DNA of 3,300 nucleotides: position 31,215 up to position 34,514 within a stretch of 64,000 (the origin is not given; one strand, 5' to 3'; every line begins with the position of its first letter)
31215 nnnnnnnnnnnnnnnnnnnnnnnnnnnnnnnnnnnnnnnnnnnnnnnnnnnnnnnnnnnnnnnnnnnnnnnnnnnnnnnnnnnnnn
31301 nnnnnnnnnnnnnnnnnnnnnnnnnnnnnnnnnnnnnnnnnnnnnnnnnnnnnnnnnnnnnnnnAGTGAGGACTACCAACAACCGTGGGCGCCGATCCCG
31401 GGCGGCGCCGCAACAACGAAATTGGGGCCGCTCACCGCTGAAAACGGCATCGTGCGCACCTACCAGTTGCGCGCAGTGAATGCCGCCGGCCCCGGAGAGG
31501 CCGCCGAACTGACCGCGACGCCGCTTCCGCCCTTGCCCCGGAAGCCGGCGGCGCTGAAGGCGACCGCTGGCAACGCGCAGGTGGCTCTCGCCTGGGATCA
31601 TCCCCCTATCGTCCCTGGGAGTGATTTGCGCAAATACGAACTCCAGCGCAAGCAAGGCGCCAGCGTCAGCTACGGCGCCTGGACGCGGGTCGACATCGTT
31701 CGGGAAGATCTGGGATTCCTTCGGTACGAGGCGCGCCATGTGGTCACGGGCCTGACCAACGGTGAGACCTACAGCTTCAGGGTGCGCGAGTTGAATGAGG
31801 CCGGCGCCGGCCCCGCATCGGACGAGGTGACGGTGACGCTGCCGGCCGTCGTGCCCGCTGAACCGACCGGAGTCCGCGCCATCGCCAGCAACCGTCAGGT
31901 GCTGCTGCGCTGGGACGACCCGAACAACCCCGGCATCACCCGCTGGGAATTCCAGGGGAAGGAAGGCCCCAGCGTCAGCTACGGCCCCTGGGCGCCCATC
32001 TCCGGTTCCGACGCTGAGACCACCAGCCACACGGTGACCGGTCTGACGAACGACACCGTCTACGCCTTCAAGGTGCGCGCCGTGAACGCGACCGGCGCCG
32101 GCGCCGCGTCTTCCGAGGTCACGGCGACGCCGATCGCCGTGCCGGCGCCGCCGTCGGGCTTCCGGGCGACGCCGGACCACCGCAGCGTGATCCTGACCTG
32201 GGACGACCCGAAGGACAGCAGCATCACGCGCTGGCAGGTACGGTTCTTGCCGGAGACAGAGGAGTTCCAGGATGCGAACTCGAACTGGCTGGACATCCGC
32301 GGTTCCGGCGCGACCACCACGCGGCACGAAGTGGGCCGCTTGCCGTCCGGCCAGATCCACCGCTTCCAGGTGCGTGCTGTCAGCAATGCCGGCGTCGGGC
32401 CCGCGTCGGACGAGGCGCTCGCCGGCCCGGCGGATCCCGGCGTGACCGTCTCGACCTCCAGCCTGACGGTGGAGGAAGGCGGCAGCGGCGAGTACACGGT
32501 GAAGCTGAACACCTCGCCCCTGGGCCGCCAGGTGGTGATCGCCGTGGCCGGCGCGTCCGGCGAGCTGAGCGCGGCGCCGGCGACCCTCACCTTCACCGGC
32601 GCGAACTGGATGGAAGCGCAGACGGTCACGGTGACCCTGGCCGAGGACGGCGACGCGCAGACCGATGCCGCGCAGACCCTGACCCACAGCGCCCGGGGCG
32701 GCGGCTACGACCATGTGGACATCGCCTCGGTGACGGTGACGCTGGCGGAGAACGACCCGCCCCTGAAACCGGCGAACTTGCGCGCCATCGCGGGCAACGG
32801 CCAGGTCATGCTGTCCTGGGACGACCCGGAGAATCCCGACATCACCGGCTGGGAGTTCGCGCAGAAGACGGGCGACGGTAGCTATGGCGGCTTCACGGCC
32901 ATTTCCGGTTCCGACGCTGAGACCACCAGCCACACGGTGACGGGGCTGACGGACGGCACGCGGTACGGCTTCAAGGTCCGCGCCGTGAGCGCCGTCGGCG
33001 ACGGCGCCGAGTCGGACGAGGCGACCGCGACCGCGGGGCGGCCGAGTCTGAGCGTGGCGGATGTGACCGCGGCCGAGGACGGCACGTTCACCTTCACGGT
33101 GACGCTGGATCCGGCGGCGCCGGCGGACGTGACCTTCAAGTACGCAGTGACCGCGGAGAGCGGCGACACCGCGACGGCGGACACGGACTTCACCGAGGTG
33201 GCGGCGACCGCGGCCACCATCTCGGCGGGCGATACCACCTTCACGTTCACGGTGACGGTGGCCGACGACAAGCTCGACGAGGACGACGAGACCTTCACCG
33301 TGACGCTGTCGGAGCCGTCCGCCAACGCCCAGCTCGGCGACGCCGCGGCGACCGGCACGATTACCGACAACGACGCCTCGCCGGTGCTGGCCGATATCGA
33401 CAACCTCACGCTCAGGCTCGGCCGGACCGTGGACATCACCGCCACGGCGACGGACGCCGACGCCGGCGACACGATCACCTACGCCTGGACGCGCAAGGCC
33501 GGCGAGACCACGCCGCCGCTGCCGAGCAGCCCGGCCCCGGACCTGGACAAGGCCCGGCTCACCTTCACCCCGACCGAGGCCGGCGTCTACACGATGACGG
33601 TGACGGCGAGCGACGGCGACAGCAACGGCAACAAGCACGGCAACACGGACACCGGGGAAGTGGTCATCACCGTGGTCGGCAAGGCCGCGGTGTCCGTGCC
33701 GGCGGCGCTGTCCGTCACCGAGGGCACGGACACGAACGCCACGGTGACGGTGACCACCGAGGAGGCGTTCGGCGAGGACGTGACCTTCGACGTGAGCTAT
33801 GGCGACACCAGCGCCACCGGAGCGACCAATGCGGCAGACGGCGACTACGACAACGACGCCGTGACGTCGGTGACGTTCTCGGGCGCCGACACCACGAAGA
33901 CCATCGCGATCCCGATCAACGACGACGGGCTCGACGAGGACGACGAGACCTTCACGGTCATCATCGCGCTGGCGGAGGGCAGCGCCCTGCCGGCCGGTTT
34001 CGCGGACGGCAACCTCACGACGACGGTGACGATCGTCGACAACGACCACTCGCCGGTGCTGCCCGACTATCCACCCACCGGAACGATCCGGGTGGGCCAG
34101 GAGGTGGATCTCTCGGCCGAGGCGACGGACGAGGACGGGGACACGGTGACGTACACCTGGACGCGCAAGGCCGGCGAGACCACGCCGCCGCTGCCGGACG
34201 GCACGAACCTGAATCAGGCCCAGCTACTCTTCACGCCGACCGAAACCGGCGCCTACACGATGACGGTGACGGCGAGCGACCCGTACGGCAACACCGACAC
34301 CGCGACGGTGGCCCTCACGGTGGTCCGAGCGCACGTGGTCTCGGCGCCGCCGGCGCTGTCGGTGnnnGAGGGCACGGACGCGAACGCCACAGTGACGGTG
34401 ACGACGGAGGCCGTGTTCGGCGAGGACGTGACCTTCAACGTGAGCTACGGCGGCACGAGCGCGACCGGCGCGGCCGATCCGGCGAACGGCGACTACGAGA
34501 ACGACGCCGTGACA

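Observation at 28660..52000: Recurrent ~115-aa 'two-cysteine' module (PC(K/A)V...(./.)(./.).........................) occurring six times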

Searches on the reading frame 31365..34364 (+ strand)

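Call 11: search_protein_families(library=pfam, max_evalue=0.001, proteins=[window:31365-34364:+])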
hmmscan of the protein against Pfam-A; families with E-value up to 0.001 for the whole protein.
window:31365-34364:+ (1000 aa): 14 families
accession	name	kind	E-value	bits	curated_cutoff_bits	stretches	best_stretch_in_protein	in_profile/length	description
PF00041.27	fn3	-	1.8e-40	137.5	25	4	468-555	2-83/84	Fibronectin type III domain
PF22352.2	K319L-like_PKD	-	1.3e-17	64.1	27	2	911-986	11-84/84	K319L-like, PKD domain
PF03160.20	Calx-beta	-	5.5e-16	59.1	27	2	571-670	20-119/119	Calx-beta domain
PF00801.26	PKD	-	2.2e-15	56.8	23.5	2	908-981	11-76/80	PKD domain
PF25059.1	FN3_DSCAM-DSCAML_C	-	1.8e-13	51.1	39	0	208-253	34-78/89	DSCAM/DSCAML C-terminal Fn3-like domain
PF05345.18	He_PIG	-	7.8e-11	42.7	24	2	902-986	7-95/96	Putative Ig domain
PF17963.7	Big_9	-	5.4e-09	37.3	23.6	2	905-985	10-89/89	Bacterial Ig domain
PF16656.11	Pur_ac_phosph_N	-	1.4e-08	35.6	30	0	184-248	20-84/93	Purple acid Phosphatase, N-terminal domain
PF25814.1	fn3_SORL1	-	8.5e-07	29.4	27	0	122-158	52-86/90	SORL1-like, fn3 domain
PF07495.19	Y_Y_Y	-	3.2e-06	27.4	26.6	0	953-984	29-62/65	Y_Y_Y domain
PF16323.11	DUF4959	-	4.9e-05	24.1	32.9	0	462-549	15-98/106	Domain of unknown function (DUF4959)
PF13927.12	Ig_3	-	5.4e-05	24.1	30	0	903-968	7-76/78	Immunoglobulin domain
PF00630.25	Filamin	-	0.00013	23.2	26.9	0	909-970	18-82/93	Filamin/ABP280 repeat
PF18911.6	PKD_4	-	0.00013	22.4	27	1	897-986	4-85/85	PKD domain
